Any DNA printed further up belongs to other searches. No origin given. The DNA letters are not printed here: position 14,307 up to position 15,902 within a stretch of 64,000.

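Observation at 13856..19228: Candidate RiPP-type biosynthetic locus: two-component pair, Cys-rich precursor, HExxH protein and RRE-rSAM/SPASM enzyme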

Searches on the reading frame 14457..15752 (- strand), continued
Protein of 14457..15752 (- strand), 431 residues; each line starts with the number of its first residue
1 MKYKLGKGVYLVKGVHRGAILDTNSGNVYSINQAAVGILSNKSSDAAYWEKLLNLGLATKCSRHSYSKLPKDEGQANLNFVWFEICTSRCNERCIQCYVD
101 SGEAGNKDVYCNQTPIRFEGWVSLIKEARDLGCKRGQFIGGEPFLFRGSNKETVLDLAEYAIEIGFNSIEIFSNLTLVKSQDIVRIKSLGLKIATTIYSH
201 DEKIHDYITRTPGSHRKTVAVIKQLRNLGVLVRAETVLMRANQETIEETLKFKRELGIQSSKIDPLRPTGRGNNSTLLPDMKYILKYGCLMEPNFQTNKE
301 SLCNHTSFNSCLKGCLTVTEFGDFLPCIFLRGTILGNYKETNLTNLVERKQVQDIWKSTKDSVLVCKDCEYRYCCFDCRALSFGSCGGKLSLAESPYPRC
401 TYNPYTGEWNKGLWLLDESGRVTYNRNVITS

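Call 39: predict_structure(alignment_id=A1)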
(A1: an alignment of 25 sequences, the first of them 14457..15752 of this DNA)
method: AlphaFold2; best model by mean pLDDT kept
length: 431 residues; sequences in the alignment: 25
mean_pLDDT: 78.4   pTM: 0.77
mean pLDDT of the five models: 78.4, 77.2, 75.0, 72.4, 72.0
residues with pLDDT >= 90: 160; 70-90: 145; 50-70: 97; < 50: 29
segments of 3 or more residues with pLDDT < 50: 103-108, 361-377
pLDDT, mean of each block of 10 residues (from residue 1): 86 71 84 86 90 93 79 82 80 61 49 84 97 92 88 97 97 90 96 93 92 93 95 88 92 86 64 68 68 65 74 85 81 84 88 74 39 44 54 57 57 67 66 40
secondary structure, 60 per line:
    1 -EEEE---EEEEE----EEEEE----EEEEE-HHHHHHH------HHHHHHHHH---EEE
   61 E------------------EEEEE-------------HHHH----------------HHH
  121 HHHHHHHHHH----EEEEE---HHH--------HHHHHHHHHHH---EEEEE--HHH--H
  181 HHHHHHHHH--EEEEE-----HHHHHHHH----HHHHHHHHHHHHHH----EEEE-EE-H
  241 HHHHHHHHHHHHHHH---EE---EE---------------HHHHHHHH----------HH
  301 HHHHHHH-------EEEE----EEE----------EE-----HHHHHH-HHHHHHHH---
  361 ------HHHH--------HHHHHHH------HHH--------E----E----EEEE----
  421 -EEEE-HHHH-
elements in order: E2-5 E9-13 E18-22 E27-31 H33-39 H46-54 E58-61 E80-84 H98-101 H118-130 E135-139 H154-164 E168-172 H180-189 E192-196 H202-209 H214-227 E232-235 H240-255 H281-288 H299-307 E315-318 E323-325 H343-348 H350-357 H367-370 H379-385 E413-416 E422-425 H427-430
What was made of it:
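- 14457..15752 (-): Radical SAM/SPASM peptide maturase, 431 aa: N-terminal domain 1-61, rSAM core with C90/C94/C97, and a 7-Cys SPASM domain 311-400. AF2 model pLDDT 78 (call 39).
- On RRE (PqqD-like) leader-recognition domain: The predicted N-domain 1-61 has four short strands, two helices and one strand, with pLDDT 71-93 (call 39).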

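Call 43: fold_search(model_id=the predicted structure, library=pdb)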
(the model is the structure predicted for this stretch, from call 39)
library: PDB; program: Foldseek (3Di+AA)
matches with E <= 10: 1660; with E <= 0.001: 106
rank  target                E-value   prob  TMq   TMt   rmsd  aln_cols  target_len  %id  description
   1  5v1q_B                1.3e-13  1.00  0.44  0.43  12.9       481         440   13  Crystal structure of Streptococcus suis SuiB (released 2017-08-30)
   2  5v1s_B                2.3e-13  1.00  0.44  0.44  12.9       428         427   13  Crystal structure of Streptococcus suis SuiB bound to S-adenosylmethionine (released 2017-08-30)
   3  6efn                  5.0e-13  1.00  0.49  0.54  11.4       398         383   13  Structure of a RiPP maturase, SkfB (released 2018-10-24)
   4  5wgg_A                1.0e-12  1.00  0.59  0.58   7.3       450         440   16  Structural Insights into Thioether Bond Formation in the Biosynthesis of Sactipeptides (released 2017-07-26)
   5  5v1t_A                2.5e-12  1.00  0.47  0.47  13.1       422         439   13  Crystal structure of Streptococcus suis SuiB bound to precursor peptide SuiA (released 2017-08-30)
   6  5why_B                5.9e-12  1.00  0.55  0.56   7.6       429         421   17  Structural Insights into Thioether Bond Formation in the Biosynthesis of Sactipeptides (released 2017-07-26)
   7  5v1q_A                7.5e-12  1.00  0.47  0.47  11.4       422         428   14  Crystal structure of Streptococcus suis SuiB (released 2017-08-30)
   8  5why_A                2.2e-11  1.00  0.54  0.56   7.9       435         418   18  Structural Insights into Thioether Bond Formation in the Biosynthesis of Sactipeptides (released 2017-07-26)
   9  5v1s_A                2.3e-11  1.00  0.47  0.48  13.2       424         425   13  Crystal structure of Streptococcus suis SuiB bound to S-adenosylmethionine (released 2017-08-30)
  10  4k37_A                4.8e-11  1.00  0.54  0.63   6.4       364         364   16  Native anSMEcpe with bound AdoMet (released 2013-05-08)
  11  2fb2_A                6.5e-11  1.00  0.46  0.58   7.7       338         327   16  Structure of the MoaA Arg17/266/268/Ala triple mutant (released 2006-05-09)
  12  2fb2_B                6.9e-11  1.00  0.46  0.58   7.0       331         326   16  Structure of the MoaA Arg17/266/268/Ala triple mutant (released 2006-05-09)
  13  1tv7_B                6.9e-11  1.00  0.46  0.59   7.9       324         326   16  Structure of the S-adenosylmethionine dependent Enzyme MoaA (released 2004-08-31)
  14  7vob                  9.8e-11  1.00  0.50  0.64   6.4       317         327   16  The crystal structure of a Radical SAM Enzyme BlsE involved in the Biosynthesis of Blasticidin S (released 2022-05-04)
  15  4k39_A                1.3e-10  1.00  0.52  0.61   7.8       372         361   15  Native anSMEcpe with bound AdoMet and Cp18Cys peptide (released 2013-05-08)
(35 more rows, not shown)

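Call 52: search_solved_structures(query=A1, max_evalue=0.001, show_alignments=2)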
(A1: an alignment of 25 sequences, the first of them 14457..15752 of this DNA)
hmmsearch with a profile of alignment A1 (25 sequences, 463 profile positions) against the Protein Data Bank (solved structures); distinct sequences matched with E-value up to 0.001: 14.
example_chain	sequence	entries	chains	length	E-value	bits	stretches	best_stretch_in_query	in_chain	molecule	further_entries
8vpo_A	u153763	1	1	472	3.6e-11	45.8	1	65-256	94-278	Radical SAM core domain-containing protein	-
6efn_A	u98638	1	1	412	2.5e-09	39.8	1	129-269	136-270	Sporulation killing factor maturation protein SkfB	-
7vob_C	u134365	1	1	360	7e-09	38.3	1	129-276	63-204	Cytosylglucuronate decarboxylase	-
7voc_C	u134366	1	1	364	7.1e-09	38.2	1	129-276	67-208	Cytosylglucuronate decarboxylase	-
9dfn_A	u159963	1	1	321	2.1e-07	33.4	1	145-259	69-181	Radical SAM core domain-containing protein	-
9dfu_A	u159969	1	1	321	2.9e-07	32.9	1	146-259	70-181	Radical SAM core domain-containing protein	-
1tv7_A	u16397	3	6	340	2.6e-06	29.8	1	127-272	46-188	Molybdenum cofactor biosynthesis protein A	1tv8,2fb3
2fb2_A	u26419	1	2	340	3.1e-06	29.5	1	127-272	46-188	Molybdenum cofactor biosynthesis protein A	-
6b4c_A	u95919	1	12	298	5.7e-06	28.7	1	145-258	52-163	Viperin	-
9dgw_A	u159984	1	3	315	7.5e-06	28.3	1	145-258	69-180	Radical SAM core domain-containing protein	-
7n7i_A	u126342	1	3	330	8.1e-06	28.2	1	145-258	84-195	Viperin-like enzyme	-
9dfw_A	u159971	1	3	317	8.4e-06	28.1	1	145-258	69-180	Radical SAM core domain-containing protein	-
5vsl_A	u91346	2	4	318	0.00062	22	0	147-258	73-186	Radical S-adenosyl methionine domain-containing protein 2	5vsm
6q2p_A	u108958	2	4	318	0.00064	21.9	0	147-258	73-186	Radical S-adenosyl methionine domain-containing protein 2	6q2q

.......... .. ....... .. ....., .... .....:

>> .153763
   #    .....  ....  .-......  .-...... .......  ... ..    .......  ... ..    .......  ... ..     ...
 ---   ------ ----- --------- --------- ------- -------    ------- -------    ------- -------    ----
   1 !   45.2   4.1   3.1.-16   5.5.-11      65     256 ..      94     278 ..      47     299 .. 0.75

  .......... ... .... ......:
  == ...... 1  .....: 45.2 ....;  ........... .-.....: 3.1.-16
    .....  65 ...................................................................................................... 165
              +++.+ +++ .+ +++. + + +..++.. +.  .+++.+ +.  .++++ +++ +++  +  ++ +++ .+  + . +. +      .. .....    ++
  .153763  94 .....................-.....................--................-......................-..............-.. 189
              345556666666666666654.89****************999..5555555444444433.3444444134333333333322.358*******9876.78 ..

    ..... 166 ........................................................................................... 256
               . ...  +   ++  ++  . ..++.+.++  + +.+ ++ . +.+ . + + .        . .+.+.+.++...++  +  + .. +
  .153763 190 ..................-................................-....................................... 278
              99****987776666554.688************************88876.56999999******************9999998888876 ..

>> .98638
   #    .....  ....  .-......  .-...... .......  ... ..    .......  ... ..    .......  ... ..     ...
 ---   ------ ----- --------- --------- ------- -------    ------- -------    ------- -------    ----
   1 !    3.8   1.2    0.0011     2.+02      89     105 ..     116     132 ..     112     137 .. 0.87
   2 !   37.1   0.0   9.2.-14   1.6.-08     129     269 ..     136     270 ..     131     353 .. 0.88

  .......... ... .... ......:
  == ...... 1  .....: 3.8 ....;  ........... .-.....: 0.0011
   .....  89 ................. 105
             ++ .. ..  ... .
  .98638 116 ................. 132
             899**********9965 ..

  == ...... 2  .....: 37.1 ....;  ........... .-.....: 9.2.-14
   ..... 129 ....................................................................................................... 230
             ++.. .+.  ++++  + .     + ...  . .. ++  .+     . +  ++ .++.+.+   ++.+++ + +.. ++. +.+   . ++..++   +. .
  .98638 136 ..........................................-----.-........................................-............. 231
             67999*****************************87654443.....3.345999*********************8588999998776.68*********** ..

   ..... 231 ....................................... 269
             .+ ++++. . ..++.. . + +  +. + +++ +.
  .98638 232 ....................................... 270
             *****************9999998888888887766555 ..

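Call 66: search_protein_families(library=ncbifam, proteins=[L064:5358-6422:+, L070:4520-5650:+, L018:5461-6336:-, L008:6638-7429:-], max_evalue=0.1)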
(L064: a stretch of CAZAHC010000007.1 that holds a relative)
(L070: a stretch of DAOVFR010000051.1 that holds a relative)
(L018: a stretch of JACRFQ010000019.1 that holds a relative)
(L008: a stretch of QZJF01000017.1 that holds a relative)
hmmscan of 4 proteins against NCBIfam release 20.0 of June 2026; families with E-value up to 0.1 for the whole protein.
L064:5358-6422:+ (354 aa): 3 families
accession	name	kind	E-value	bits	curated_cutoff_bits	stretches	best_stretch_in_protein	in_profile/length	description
TIGR00540.1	TPR_hemY_coli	hypoth_equivalog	0.016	14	142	0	29-106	266-335/385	heme biosynthesis-associated TPR protein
TIGR02521.1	type_IV_pilW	equivalog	0.036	13.6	154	0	77-122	45-90/234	type IV pilus biogenesis/stability protein PilW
NF008520.0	PRK11447.1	equivalog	0.061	11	858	1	79-127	285-333/1157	cellulose synthase complex outer membrane protein BcsC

L070:4520-5650:+ (376 aa): 2 families
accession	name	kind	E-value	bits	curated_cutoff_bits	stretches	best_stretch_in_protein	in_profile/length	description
NF040959.1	MamA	equivalog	0.0089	15.5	200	0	111-152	122-163/204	magnetosome protein MamA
TIGR00540.1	TPR_hemY_coli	hypoth_equivalog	0.08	11.7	142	0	109-155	307-353/385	heme biosynthesis-associated TPR protein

L018:5461-6336:- (291 aa): 0 families

L008:6638-7429:- (263 aa): 0 families

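Call 67: search_protein_families(library=pfam, proteins=[L064:5358-6422:+, L070:4520-5650:+, L018:5461-6336:-, L008:6638-7429:-], max_evalue=0.1)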
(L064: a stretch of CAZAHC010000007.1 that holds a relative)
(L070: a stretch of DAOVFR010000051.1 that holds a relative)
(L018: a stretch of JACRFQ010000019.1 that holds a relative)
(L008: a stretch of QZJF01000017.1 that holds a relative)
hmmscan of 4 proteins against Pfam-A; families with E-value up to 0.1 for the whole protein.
L064:5358-6422:+ (354 aa): 4 families
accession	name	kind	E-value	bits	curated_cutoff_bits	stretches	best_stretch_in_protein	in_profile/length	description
PF14561.12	TPR_20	-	2.5e-05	24.9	25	0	81-120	6-45/90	Tetratricopeptide repeat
PF14559.12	TPR_19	-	0.00057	20.6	25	0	77-123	5-51/68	Tetratricopeptide repeat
PF13431.12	TPR_17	-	0.00082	19.9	24.4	0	30-54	1-25/34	Tetratricopeptide repeat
PF13371.12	TPR_9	-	0.0054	17.2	35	0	77-121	9-53/73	Tetratricopeptide repeat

L070:4520-5650:+ (376 aa): 11 families
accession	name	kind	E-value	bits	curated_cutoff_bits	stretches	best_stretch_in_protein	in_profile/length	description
PF13431.12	TPR_17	-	3.9e-06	27.2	24.4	1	118-149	3-34/34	Tetratricopeptide repeat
PF00515.34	TPR_1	-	1.7e-05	24.9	27.8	1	130-153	3-26/34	Tetratricopeptide repeat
PF13424.12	TPR_12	-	0.00013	22.5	30.1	1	129-154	46-71/77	Tetratricopeptide repeat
PF13414.12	TPR_11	-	0.00014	22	26.8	0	69-83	24-38/42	TPR repeat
PF13181.12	TPR_8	-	0.00023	21.5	25.7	1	130-157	3-30/34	Tetratricopeptide repeat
PF14559.12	TPR_19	-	0.00027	21.6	25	1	111-156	8-53/68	Tetratricopeptide repeat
PF07719.23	TPR_2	-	0.00031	21.1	27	1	130-154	3-27/34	Tetratricopeptide repeat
PF13374.12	TPR_10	-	0.00039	20.8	27.5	1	130-153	4-27/42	Tetratricopeptide repeat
PF13432.12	TPR_16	-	0.00044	21.1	32.7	1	110-153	13-56/65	Tetratricopeptide repeat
PF13428.12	TPR_14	-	0.0013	19.6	23.5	0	131-155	4-28/44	Tetratricopeptide repeat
PF13176.12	TPR_7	-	0.0076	16.7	27.9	1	130-153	1-24/36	Tetratricopeptide repeat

L018:5461-6336:- (291 aa): 1 family
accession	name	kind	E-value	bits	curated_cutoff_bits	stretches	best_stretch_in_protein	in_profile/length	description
PF08476.15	VD10_N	-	0.052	13.7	25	1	21-47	2-28/43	Viral D10 N-terminal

L008:6638-7429:- (263 aa): 1 family
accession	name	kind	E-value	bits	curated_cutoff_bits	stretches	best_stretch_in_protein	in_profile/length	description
PF22416.2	Lmo2445-like_C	-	0.097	13.7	27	0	12-58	17-65/94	Lmo2445-like, C-terminal domain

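Call 69: search_protein_families(library=pfam, proteins=[window:14457-15752:-], max_evalue=10)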
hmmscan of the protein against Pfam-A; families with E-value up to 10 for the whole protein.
window:14457-15752:- (431 aa): 5 families
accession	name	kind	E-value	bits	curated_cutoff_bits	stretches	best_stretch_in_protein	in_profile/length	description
PF04055.27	Radical_SAM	-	4.7e-11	43.6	29.5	1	86-252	3-165/166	Radical SAM superfamily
PF08671.16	SinI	-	0.018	15.2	31.4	1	119-133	3-17/28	Anti-repressor SinI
PF06465.18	DUF1087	-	0.11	13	22.8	1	40-53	18-31/63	CHD subfamily II, DUF1087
PF14893.12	PNMA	-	0.16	11.9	25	1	188-253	82-148/161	PNMA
PF19238.5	Radical_SAM_2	-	2.3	8.3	26.7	1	172-250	58-138/151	Radical SAM-like domain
